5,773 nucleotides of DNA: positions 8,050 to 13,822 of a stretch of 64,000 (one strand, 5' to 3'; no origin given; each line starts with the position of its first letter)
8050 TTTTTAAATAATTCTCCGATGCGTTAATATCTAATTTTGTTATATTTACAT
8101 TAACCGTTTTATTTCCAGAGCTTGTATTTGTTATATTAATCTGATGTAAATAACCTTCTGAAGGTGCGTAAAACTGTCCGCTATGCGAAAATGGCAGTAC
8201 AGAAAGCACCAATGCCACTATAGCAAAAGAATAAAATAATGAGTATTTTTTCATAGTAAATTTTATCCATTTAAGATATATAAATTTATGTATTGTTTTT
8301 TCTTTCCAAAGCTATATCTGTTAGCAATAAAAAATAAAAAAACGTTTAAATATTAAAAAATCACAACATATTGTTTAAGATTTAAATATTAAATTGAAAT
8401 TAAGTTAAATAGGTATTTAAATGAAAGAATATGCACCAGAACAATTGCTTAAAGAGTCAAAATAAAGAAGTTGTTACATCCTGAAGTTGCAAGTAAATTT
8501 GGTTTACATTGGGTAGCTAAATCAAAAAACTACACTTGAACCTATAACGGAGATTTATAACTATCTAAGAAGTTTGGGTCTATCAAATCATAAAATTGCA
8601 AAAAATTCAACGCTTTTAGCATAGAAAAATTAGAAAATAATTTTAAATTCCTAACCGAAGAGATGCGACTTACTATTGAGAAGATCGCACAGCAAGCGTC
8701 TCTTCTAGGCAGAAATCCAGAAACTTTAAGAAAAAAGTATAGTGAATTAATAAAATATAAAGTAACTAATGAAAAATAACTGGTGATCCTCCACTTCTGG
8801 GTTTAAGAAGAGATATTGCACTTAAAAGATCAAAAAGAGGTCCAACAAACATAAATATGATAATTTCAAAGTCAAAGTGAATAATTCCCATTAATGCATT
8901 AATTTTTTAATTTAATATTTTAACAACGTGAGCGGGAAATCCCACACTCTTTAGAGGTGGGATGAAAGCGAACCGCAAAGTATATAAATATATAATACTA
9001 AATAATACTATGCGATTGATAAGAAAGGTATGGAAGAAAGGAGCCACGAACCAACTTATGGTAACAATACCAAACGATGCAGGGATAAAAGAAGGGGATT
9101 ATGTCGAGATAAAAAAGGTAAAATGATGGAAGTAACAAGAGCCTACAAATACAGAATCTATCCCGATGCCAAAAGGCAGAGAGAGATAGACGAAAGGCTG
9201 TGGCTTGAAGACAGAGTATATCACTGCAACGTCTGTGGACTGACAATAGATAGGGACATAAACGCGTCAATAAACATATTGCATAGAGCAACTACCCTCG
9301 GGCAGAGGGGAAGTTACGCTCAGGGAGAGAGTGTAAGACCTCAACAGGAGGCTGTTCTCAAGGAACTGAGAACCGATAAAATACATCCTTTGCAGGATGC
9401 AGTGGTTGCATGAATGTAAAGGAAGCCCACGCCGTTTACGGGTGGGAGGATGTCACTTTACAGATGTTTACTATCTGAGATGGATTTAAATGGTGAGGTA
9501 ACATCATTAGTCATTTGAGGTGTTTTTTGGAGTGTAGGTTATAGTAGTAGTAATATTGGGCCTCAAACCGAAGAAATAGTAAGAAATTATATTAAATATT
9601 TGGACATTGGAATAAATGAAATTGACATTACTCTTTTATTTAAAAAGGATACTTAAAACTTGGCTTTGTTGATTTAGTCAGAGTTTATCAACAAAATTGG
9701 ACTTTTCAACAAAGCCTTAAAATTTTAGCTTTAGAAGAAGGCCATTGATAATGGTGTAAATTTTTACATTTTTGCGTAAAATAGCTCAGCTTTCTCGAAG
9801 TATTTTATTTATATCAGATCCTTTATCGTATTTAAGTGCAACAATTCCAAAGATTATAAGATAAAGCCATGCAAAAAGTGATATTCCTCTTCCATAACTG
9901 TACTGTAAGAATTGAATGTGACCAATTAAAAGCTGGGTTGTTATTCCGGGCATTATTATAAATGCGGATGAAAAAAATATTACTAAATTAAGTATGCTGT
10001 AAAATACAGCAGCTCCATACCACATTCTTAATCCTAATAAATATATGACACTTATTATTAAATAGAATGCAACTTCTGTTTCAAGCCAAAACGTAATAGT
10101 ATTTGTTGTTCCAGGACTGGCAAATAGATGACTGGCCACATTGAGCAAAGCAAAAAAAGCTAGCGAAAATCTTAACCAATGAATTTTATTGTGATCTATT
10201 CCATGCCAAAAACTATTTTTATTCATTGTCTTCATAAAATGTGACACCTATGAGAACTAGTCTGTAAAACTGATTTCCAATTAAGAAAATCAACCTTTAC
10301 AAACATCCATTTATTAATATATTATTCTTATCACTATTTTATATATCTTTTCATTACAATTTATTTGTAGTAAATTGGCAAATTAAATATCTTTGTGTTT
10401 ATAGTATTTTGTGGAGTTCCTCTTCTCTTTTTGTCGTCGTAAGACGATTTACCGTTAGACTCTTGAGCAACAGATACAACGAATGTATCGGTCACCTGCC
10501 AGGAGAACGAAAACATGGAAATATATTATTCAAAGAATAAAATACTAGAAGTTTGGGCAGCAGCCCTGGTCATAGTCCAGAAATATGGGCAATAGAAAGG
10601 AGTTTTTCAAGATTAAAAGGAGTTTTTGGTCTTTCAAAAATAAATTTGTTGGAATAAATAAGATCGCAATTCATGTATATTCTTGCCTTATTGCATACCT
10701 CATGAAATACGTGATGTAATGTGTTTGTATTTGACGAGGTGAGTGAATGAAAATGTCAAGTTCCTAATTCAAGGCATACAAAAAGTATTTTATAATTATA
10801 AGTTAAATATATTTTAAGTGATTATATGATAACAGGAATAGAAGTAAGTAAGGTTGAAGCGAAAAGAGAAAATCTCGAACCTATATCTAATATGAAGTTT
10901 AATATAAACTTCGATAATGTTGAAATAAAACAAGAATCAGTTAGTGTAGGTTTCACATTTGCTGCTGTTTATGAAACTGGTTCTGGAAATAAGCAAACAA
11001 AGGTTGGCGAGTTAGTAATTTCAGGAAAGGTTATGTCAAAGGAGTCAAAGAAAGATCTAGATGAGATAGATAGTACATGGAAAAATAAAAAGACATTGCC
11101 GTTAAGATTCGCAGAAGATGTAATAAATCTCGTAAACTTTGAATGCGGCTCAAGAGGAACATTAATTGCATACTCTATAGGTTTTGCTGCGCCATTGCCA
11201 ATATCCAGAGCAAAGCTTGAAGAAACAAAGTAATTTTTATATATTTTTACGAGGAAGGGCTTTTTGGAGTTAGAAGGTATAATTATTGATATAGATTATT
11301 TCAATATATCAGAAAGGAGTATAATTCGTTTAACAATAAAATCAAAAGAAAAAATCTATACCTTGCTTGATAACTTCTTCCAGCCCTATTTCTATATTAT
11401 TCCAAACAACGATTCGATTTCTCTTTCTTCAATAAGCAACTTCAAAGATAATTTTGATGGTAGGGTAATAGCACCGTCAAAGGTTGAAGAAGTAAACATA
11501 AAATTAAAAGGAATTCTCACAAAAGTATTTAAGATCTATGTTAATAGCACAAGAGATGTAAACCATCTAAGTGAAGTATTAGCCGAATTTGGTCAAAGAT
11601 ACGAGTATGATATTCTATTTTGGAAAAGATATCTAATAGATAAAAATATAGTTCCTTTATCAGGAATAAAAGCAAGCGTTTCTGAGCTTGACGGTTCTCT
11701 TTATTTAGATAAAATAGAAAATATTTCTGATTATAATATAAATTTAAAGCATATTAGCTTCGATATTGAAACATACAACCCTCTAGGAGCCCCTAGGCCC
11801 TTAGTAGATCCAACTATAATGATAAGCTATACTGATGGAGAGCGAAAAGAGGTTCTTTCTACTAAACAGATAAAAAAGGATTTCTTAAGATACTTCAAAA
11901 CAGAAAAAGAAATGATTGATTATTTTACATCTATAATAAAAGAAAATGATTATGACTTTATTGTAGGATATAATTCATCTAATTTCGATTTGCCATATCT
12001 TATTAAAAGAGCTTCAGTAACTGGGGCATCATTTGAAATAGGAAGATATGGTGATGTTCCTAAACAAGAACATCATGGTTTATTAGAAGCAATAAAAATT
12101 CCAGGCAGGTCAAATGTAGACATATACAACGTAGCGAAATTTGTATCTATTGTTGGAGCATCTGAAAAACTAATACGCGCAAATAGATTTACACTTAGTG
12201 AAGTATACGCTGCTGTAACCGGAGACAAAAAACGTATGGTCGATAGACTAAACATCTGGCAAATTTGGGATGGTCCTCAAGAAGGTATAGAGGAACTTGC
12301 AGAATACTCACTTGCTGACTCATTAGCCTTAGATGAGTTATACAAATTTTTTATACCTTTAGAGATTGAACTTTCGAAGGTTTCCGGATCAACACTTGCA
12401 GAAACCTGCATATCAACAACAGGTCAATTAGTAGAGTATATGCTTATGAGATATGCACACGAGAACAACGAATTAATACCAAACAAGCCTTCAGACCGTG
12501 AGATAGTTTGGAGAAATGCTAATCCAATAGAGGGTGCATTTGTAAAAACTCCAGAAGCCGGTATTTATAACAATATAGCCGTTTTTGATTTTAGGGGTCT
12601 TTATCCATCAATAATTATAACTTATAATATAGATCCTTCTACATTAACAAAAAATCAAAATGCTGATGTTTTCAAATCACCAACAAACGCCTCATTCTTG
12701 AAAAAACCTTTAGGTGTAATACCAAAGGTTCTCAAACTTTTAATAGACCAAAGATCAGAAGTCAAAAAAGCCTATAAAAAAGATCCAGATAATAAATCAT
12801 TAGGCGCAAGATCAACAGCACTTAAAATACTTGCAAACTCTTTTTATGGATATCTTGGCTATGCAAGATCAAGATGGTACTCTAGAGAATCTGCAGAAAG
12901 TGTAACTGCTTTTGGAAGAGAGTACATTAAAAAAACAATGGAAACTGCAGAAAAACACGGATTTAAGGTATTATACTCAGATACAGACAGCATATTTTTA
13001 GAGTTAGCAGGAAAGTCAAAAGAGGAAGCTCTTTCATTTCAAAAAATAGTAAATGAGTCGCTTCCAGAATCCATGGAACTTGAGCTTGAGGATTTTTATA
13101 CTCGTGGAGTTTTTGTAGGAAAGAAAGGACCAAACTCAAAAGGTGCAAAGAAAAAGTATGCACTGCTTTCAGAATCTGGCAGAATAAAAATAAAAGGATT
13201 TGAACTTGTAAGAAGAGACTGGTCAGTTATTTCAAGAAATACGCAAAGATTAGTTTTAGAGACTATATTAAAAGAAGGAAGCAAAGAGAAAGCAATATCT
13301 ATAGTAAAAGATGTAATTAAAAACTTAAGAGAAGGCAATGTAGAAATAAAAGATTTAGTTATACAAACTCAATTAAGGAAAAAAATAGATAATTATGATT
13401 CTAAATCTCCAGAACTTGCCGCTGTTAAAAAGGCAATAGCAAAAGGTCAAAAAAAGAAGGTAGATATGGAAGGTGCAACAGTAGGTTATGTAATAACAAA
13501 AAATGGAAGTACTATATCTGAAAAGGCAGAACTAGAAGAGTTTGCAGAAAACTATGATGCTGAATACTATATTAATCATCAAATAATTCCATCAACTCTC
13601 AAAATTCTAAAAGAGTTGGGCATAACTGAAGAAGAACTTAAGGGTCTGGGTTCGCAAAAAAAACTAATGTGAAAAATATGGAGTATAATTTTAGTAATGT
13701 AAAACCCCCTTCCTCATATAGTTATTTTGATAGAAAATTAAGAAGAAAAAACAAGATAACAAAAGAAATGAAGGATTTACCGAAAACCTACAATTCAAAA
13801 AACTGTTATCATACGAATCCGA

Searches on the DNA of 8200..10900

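Call 76: search_rna_families(source=window, start=8200, end=10900, threshold=evalue, max_evalue=0.1)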
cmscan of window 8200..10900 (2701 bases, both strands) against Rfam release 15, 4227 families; matches with E-value up to 0.1: 0.
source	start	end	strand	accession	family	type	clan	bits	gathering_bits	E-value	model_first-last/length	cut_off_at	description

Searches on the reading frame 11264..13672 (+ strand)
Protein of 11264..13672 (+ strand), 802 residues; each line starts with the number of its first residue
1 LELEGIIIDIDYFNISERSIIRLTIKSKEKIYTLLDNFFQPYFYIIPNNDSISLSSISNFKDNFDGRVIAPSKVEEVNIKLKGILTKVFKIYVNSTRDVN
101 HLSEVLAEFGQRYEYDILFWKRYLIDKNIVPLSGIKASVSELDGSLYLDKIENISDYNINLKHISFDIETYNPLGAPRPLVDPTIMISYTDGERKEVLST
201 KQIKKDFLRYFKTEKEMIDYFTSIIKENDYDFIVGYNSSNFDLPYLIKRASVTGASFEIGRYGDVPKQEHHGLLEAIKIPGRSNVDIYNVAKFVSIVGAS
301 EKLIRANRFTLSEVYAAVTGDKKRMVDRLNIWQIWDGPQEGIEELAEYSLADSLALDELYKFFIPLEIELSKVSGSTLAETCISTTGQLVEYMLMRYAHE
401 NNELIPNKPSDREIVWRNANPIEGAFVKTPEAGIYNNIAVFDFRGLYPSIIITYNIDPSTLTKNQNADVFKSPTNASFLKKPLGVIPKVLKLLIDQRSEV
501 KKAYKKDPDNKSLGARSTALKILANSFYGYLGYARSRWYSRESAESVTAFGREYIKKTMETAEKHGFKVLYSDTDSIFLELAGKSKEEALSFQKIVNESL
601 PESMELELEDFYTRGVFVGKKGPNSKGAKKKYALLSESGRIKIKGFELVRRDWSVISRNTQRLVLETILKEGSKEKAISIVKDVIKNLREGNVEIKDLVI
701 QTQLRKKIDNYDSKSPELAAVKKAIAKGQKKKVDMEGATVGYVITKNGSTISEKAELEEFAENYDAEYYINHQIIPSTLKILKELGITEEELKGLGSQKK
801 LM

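Call 70: search_protein_families(library=pfam, proteins=[window:11264-13672:+], max_evalue=0.0001)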
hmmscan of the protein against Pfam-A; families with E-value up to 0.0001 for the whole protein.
window:11264-13672:+ (802 aa): 3 families
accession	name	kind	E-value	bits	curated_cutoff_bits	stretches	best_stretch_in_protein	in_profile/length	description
PF00136.26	DNA_pol_B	-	4.3e-69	233.9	23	1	386-784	11-452/453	DNA polymerase family B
PF03104.25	DNA_pol_B_exo1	-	1.1e-25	90.9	23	1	112-292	3-229/242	DNA polymerase family B, exonuclease domain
PF13482.12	RNase_H_2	-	3.3e-05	24.4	22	0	166-360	3-161/165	RNase_H superfamily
